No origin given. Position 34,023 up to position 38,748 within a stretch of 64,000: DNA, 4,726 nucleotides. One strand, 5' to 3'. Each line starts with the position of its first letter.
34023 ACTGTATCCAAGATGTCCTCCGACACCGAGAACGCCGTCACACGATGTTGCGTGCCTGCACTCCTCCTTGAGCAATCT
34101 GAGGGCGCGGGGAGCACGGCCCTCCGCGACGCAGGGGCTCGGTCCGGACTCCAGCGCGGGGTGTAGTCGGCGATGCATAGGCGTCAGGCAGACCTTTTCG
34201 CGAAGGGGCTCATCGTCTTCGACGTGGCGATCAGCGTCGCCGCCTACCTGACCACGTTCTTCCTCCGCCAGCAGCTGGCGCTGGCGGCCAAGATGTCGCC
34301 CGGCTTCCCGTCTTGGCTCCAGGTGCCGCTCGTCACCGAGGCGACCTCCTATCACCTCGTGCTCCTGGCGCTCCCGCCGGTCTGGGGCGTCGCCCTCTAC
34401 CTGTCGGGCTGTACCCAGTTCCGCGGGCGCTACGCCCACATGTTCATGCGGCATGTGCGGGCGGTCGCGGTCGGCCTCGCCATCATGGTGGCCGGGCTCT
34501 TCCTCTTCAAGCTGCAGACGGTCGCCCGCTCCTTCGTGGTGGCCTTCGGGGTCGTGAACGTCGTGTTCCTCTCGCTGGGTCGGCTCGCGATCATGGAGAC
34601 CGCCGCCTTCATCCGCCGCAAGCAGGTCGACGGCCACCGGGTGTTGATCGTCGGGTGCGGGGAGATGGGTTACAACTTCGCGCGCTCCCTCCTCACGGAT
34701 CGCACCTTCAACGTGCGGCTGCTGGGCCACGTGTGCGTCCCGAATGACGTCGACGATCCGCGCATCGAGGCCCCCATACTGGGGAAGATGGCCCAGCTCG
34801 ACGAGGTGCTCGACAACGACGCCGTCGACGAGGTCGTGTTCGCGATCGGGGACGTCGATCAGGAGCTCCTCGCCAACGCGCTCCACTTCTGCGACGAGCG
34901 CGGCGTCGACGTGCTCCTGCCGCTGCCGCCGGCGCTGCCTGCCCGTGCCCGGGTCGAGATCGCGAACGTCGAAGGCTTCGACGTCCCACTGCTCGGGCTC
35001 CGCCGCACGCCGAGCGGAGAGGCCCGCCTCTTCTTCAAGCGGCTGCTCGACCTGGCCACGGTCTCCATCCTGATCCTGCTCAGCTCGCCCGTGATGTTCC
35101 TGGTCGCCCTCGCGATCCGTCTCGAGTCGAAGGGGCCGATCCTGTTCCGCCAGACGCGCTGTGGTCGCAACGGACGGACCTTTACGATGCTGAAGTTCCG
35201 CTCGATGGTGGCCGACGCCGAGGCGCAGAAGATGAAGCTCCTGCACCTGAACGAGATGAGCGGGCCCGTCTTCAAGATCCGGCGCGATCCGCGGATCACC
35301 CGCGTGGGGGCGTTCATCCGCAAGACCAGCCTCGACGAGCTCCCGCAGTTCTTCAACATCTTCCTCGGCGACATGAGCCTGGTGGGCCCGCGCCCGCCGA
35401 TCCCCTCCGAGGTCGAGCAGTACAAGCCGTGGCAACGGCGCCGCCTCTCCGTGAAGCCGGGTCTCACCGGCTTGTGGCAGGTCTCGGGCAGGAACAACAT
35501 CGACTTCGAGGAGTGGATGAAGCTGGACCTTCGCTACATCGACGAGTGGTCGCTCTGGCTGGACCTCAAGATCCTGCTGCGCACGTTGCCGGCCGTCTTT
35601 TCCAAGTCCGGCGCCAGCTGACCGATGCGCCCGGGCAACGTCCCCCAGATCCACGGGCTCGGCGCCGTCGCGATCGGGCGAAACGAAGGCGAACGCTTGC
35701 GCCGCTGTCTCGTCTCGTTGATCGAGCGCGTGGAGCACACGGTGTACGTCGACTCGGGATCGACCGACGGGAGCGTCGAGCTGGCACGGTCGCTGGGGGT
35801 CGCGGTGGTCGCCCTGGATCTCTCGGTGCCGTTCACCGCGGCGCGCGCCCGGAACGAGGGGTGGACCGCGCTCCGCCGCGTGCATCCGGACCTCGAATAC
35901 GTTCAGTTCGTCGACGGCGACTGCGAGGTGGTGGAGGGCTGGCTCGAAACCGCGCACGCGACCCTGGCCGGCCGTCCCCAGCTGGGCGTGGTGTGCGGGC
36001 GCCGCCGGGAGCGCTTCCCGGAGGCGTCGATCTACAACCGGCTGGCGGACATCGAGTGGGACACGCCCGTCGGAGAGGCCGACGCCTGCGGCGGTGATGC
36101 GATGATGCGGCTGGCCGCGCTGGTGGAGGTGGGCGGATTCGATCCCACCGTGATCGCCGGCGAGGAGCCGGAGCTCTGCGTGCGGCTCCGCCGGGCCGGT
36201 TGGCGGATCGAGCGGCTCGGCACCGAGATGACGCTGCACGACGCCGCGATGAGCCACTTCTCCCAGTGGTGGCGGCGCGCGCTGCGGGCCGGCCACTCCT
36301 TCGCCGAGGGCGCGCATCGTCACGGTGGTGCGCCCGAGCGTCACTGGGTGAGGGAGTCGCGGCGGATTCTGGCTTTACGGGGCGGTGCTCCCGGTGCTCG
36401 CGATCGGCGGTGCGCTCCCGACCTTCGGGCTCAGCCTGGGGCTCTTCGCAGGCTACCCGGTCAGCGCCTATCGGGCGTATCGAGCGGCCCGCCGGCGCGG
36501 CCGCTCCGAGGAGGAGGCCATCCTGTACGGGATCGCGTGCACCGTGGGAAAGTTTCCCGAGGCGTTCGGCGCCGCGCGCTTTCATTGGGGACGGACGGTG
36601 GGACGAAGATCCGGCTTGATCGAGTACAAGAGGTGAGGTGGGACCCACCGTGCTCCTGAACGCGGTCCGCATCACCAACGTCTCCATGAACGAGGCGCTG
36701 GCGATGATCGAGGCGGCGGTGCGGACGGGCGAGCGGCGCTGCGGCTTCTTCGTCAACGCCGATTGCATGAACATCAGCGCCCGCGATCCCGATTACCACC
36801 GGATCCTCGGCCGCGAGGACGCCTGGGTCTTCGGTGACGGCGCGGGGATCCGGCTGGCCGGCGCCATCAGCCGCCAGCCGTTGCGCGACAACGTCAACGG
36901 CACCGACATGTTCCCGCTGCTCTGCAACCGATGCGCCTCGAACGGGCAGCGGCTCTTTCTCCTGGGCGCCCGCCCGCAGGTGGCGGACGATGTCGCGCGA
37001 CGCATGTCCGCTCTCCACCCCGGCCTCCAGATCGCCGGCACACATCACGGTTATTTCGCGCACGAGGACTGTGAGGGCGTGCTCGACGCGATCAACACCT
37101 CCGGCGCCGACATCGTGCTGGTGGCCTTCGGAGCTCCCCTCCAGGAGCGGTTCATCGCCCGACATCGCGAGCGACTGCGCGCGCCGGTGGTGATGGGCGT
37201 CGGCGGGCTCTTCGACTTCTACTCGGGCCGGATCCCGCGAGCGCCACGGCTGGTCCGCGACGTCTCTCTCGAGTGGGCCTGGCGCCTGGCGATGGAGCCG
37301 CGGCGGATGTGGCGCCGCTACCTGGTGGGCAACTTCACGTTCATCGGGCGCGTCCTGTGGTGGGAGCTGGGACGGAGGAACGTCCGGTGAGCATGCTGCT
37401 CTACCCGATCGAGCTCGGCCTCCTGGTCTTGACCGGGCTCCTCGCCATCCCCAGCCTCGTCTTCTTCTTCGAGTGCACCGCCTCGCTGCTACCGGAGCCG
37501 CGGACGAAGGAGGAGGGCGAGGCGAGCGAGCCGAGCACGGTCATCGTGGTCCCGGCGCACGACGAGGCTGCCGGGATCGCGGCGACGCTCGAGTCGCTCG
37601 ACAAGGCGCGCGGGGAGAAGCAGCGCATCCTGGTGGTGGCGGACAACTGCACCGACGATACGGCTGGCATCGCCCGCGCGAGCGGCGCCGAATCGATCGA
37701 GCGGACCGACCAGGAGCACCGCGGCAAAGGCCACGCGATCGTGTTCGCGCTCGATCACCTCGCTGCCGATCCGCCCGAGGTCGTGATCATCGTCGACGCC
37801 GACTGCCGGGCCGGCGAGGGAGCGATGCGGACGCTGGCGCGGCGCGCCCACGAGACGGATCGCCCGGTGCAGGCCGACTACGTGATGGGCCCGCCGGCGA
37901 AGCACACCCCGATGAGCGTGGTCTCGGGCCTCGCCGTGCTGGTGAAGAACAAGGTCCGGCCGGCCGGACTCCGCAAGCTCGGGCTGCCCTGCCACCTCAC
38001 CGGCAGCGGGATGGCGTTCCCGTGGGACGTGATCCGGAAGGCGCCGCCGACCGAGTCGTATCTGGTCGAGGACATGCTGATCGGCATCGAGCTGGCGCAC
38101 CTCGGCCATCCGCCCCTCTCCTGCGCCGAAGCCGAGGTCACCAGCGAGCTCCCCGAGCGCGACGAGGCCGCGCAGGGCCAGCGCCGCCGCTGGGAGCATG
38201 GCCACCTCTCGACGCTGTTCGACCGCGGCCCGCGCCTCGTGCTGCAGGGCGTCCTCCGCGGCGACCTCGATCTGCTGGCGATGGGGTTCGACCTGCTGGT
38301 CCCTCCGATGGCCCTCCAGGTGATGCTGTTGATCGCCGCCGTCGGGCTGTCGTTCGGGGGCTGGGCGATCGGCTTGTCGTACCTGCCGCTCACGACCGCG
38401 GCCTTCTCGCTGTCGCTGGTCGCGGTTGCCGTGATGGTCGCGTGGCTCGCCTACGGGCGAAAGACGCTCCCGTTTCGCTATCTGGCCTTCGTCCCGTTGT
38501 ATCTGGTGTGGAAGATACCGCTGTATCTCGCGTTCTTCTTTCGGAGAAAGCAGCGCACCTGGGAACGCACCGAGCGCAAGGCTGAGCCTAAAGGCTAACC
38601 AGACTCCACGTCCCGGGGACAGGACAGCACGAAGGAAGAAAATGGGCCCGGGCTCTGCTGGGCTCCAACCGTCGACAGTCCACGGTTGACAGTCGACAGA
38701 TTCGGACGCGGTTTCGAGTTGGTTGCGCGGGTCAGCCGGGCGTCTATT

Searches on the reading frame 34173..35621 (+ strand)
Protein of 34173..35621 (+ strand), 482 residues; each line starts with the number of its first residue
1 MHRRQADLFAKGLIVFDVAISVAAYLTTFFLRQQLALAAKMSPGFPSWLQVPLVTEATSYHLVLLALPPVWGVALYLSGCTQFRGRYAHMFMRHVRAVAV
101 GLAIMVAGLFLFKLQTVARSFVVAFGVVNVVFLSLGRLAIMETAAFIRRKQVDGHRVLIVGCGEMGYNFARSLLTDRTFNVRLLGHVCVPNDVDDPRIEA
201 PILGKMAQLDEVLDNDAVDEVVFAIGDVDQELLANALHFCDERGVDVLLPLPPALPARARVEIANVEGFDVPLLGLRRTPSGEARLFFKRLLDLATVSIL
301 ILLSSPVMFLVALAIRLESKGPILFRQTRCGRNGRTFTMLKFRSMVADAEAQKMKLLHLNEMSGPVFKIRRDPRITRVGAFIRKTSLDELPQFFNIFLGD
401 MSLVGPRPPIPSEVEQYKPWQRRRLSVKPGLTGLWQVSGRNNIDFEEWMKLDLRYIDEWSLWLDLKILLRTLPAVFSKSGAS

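Call 48: search_protein_families(library=pfam, proteins=[window:34173-35621:+], max_evalue=0.01)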
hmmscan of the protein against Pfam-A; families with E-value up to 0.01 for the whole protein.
window:34173-35621:+ (482 aa): 2 families
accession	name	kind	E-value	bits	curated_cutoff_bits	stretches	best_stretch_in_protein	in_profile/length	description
PF02397.22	Bac_transf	-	2e-71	239.6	27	1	289-476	1-178/179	Bacterial sugar transferase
PF13727.12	CoA_binding_3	-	5.8e-10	39.9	25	1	89-248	16-172/175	CoA-binding domain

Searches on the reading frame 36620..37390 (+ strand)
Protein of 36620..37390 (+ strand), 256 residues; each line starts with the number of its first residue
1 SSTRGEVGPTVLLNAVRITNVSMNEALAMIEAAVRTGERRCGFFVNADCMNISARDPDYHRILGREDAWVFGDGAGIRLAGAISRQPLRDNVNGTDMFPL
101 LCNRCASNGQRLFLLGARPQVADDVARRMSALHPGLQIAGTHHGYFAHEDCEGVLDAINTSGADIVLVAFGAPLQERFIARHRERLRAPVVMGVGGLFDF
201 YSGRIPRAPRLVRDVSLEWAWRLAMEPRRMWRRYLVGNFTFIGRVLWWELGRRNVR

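Call 48: search_protein_families(library=pfam, proteins=[window:36620-37390:+], max_evalue=0.01)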
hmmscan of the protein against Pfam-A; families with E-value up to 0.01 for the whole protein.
window:36620-37390:+ (256 aa): 1 family
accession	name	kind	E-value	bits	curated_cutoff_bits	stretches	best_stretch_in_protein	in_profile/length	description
PF03808.19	Glyco_tran_WecG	-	4.3e-61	206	27.4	1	69-234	3-168/168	Glycosyl transferase WecG/TagA/CpsF family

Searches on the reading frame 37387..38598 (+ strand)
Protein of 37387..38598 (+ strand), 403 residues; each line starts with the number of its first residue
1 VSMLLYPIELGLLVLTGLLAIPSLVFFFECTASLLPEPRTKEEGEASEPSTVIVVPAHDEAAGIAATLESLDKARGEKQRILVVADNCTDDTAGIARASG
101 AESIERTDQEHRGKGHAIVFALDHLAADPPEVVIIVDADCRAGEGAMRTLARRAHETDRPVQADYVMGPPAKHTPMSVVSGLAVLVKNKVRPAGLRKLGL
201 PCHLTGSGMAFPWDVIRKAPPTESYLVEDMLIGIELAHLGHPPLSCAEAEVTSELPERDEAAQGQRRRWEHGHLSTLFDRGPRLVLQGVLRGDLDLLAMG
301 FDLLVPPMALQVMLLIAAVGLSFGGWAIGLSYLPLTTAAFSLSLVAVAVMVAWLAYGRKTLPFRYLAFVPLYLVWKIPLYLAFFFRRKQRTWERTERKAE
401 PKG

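Call 48: search_protein_families(library=pfam, proteins=[window:37387-38598:+], max_evalue=0.01)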
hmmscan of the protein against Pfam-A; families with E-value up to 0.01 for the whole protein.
window:37387-38598:+ (403 aa): 3 families
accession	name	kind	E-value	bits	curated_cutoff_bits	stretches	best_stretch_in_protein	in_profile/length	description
PF13641.12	Glyco_tranf_2_3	-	1.5e-12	48.4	27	1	49-270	1-228/230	Glycosyltransferase like family 2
PF00535.33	Glycos_transf_2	-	1.2e-10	42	23.3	1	53-158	2-107/168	Glycosyl transferase family 2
PF13632.12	Glyco_trans_2_3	-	2.7e-06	27.8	27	1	133-364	2-183/198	Glycosyl transferase family group 2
